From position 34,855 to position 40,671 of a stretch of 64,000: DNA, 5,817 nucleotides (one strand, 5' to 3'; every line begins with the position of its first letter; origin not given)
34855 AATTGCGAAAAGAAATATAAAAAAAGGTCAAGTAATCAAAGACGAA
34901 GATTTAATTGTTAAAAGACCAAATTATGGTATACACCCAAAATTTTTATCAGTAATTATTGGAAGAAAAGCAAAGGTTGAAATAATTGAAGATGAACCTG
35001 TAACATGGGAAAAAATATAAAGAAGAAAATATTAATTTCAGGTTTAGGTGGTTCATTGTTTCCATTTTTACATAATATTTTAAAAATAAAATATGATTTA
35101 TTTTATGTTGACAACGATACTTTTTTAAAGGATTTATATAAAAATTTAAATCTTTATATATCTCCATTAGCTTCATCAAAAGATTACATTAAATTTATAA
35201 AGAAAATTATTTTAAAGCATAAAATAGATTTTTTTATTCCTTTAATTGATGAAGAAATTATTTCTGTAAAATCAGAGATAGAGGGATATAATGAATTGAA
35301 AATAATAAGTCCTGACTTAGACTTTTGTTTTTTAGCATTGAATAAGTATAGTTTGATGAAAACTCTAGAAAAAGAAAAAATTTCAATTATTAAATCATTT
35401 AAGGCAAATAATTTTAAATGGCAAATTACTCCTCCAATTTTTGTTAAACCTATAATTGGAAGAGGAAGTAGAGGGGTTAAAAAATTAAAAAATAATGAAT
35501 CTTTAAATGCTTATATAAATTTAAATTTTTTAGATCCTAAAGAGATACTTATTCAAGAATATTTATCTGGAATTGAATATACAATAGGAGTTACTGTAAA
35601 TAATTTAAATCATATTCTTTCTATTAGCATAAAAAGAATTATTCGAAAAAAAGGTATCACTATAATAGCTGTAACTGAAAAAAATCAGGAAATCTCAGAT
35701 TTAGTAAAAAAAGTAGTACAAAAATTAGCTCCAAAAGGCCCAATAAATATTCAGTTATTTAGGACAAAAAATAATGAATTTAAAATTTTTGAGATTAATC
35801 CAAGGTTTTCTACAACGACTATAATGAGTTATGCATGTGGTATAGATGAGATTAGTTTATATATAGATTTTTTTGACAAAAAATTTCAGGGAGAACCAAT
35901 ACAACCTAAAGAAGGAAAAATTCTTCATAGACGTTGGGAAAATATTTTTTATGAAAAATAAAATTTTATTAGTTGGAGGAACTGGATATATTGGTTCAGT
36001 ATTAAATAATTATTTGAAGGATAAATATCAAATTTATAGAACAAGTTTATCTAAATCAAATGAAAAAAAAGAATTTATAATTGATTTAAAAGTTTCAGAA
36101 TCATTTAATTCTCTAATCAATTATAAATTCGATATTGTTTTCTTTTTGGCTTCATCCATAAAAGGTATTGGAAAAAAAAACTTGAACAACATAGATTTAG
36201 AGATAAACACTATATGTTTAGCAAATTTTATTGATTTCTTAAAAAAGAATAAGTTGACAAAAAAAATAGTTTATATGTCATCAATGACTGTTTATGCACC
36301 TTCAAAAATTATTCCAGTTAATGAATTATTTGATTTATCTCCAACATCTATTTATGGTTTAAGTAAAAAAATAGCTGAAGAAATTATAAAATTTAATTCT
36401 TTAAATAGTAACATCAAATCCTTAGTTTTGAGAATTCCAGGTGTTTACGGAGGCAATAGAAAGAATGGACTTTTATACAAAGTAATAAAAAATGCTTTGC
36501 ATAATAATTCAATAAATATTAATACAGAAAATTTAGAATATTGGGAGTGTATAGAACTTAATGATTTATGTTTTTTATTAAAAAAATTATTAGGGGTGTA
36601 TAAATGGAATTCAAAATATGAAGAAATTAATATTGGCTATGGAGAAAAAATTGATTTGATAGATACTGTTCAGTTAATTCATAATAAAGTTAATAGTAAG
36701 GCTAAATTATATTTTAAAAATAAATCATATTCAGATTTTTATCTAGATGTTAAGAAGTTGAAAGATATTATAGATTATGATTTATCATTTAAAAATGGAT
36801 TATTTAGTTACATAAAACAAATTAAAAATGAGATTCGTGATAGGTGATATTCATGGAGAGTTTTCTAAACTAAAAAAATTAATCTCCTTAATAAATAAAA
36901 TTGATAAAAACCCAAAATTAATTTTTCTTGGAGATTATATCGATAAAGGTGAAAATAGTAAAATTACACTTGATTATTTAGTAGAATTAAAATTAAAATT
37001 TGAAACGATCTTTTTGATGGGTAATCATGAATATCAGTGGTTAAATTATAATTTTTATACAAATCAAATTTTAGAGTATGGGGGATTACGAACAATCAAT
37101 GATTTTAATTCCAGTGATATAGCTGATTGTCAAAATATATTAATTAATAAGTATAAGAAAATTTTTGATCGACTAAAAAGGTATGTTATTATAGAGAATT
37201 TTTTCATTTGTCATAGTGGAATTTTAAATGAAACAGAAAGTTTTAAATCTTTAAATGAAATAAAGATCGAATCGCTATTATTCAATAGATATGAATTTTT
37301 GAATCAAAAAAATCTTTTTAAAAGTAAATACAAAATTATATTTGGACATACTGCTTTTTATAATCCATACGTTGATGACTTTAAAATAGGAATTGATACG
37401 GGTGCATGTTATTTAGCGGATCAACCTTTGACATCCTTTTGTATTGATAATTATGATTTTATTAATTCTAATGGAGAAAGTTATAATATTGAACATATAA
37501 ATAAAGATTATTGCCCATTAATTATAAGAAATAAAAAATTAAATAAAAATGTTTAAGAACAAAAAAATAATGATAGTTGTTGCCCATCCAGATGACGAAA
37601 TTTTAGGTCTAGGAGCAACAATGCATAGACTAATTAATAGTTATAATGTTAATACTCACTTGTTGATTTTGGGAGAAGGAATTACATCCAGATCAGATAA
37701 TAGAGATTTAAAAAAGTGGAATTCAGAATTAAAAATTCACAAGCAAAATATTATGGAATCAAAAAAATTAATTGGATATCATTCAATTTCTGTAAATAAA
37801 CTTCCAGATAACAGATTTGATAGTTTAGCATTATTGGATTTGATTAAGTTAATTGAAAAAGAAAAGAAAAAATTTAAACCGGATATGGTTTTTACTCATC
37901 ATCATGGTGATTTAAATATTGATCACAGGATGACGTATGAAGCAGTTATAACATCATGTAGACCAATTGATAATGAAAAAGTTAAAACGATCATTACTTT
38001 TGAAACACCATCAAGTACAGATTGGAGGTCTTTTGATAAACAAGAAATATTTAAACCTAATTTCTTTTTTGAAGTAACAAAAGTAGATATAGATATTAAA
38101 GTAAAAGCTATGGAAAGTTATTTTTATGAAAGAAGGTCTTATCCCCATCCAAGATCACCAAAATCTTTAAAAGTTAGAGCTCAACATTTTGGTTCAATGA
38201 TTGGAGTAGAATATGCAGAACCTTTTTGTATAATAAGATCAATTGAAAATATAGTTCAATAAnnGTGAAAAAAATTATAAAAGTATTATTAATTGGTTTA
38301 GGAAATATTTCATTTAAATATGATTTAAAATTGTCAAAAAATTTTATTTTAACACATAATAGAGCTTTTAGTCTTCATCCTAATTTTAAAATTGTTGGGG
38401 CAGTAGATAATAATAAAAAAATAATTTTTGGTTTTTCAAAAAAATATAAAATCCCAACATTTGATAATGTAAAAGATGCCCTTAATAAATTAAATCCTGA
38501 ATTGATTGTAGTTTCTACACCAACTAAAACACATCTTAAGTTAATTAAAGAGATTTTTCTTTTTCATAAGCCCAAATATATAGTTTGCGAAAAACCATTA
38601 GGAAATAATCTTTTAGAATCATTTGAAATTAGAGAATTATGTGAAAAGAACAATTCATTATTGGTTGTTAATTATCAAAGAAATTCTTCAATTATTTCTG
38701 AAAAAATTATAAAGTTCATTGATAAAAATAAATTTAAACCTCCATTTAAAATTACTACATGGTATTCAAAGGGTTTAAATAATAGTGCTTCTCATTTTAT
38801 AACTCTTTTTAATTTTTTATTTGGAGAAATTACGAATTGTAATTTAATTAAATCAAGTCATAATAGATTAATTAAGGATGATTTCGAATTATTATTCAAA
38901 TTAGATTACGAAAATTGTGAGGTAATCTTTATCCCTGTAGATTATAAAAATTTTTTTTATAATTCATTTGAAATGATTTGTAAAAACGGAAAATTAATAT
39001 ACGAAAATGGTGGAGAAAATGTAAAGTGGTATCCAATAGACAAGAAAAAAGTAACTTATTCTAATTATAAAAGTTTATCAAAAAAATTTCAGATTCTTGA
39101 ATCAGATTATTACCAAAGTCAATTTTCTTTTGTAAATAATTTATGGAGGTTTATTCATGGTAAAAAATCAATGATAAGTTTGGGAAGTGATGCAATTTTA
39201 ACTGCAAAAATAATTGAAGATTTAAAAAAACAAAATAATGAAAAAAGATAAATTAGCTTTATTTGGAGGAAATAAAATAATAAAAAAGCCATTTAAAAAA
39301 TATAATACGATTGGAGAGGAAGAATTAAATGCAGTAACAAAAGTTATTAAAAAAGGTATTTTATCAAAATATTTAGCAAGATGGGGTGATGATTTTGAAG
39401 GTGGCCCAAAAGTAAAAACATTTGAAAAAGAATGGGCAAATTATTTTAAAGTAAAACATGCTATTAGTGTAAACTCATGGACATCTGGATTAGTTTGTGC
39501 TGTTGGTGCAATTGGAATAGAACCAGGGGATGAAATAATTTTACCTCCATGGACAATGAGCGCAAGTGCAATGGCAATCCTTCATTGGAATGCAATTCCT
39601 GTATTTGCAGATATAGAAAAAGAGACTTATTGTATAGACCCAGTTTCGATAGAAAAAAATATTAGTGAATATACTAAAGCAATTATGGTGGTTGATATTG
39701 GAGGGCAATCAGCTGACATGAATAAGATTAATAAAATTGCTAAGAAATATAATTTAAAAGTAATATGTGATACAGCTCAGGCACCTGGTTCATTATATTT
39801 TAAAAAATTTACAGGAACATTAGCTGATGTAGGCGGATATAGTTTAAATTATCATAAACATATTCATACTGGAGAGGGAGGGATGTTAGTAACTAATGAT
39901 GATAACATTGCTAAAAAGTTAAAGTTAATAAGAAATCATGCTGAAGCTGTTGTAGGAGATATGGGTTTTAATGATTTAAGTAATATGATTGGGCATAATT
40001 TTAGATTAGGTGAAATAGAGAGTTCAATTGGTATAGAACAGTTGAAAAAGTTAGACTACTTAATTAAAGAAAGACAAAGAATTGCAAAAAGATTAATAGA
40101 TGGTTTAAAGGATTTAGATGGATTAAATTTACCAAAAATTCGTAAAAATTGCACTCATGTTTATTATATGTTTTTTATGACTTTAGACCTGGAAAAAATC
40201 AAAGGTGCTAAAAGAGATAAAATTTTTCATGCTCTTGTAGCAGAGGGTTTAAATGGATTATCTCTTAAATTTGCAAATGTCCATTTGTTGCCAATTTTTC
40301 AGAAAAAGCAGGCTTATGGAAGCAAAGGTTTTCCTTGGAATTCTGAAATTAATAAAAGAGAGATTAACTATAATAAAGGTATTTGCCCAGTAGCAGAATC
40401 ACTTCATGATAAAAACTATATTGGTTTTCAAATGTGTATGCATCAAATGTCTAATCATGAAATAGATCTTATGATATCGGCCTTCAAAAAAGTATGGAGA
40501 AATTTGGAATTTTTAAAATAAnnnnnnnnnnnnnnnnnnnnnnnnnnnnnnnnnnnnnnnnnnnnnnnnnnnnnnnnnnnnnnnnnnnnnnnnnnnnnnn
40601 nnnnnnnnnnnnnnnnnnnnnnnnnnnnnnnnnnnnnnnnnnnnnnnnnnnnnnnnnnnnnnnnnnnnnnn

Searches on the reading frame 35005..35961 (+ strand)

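Call 10: search_protein_families(library=pfam, proteins=[window:35005-35961:+], max_evalue=0.00001)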
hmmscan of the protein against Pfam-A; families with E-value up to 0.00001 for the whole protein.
window:35005-35961:+ (318 aa): 4 families
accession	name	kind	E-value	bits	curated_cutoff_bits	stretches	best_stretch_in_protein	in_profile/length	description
PF15632.11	ATPgrasp_Ter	-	2e-16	60.4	29.1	1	179-298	3-116/131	ATP-grasp in the biosynthetic pathway with Ter operon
PF02655.19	ATP-grasp_3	-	1.1e-14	55.2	23.2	1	113-271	3-160/160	ATP-grasp domain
PF07478.18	Dala_Dala_lig_C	-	3.5e-13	50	24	1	119-275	13-183/204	D-ala D-ala ligase C-terminus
PF13535.11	ATP-grasp_4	-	7.7e-07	29.3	27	0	143-269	3-154/160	ATP-grasp domain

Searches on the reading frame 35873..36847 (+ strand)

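Call 10: search_protein_families(library=pfam, proteins=[window:35873-36847:+], max_evalue=0.00001)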
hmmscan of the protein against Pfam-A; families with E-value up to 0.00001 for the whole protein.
window:35873-36847:+ (324 aa): 4 families
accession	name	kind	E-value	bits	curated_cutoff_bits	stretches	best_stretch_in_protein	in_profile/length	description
PF01370.27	Epimerase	-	1.5e-21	77.4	20.9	1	31-255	1-240/240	NAD dependent epimerase/dehydratase family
PF04321.23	RmlD_sub_bind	-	3.1e-09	36.8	27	1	30-216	2-175/287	RmlD substrate binding domain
PF16363.11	GDP_Man_Dehyd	-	7.5e-09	35.9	27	1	32-213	1-205/332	GDP-mannose 4,6 dehydratase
PF01073.25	3Beta_HSD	-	7.8e-08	32.1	22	1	56-214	38-202/280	3-beta hydroxysteroid dehydrogenase/isomerase family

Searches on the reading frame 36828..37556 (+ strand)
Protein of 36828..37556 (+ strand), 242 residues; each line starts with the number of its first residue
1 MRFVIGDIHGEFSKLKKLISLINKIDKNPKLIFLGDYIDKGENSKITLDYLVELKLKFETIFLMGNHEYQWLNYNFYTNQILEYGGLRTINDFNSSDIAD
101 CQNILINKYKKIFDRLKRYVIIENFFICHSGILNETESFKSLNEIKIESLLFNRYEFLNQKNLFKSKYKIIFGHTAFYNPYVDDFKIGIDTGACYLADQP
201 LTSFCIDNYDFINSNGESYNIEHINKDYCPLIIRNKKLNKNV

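Call 10: search_protein_families(library=pfam, proteins=[window:36828-37556:+], max_evalue=0.00001)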
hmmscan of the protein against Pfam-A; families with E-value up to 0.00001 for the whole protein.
window:36828-37556:+ (242 aa): 1 family
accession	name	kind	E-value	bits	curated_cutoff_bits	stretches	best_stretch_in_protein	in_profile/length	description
PF00149.33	Metallophos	-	4.9e-18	66.7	21.5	1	4-198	5-167/191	Calcineurin-like phosphoesterase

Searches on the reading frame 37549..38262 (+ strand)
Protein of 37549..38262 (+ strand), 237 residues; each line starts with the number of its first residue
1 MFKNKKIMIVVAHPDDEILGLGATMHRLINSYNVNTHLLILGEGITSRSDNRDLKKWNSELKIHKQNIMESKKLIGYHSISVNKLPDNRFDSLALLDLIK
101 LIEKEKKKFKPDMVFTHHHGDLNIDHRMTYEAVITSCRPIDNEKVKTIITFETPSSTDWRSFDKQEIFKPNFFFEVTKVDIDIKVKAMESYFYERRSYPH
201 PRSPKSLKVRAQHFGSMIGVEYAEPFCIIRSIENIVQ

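Call 10: search_protein_families(library=pfam, proteins=[window:37549-38262:+], max_evalue=0.00001)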
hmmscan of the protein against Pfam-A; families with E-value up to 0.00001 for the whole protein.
window:37549-38262:+ (237 aa): 1 family
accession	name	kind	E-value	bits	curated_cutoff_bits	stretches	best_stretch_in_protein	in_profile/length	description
PF02585.22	PIG-L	-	8.9e-20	71.9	28.2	1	8-135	1-127/129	GlcNAc-PI de-N-acetylase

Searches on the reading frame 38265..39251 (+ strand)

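Call 11: search_protein_families(library=pfam, proteins=[window:38265-39251:+], max_evalue=0.00001)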
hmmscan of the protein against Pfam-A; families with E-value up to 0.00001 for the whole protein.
window:38265-39251:+ (328 aa): 1 family
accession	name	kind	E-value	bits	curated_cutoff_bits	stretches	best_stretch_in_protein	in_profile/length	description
PF01408.29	GFO_IDH_MocA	-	6e-15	56.4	24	1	5-137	1-120/120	Oxidoreductase family, NAD-binding Rossmann fold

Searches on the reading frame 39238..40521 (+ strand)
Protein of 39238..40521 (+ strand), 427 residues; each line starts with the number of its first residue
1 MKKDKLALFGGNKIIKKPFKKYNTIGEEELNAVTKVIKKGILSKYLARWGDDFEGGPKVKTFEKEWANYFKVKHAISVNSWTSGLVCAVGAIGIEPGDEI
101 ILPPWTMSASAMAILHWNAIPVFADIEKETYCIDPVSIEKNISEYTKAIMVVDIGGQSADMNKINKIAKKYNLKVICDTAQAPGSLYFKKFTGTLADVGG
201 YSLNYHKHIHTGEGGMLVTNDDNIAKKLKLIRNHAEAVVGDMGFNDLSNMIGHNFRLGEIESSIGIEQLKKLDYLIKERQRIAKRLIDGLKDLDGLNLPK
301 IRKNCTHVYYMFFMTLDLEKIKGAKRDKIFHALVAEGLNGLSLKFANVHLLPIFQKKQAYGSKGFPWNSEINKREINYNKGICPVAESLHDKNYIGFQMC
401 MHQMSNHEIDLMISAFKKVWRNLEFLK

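Call 11: search_protein_families(library=pfam, proteins=[window:39238-40521:+], max_evalue=0.00001)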
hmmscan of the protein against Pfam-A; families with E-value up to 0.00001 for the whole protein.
window:39238-40521:+ (427 aa): 1 family
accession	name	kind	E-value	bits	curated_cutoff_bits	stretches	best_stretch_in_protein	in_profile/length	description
PF01041.23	DegT_DnrJ_EryC1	-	3.3e-85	286.9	19.8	1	52-377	19-340/360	DegT/DnrJ/EryC1/StrS aminotransferase family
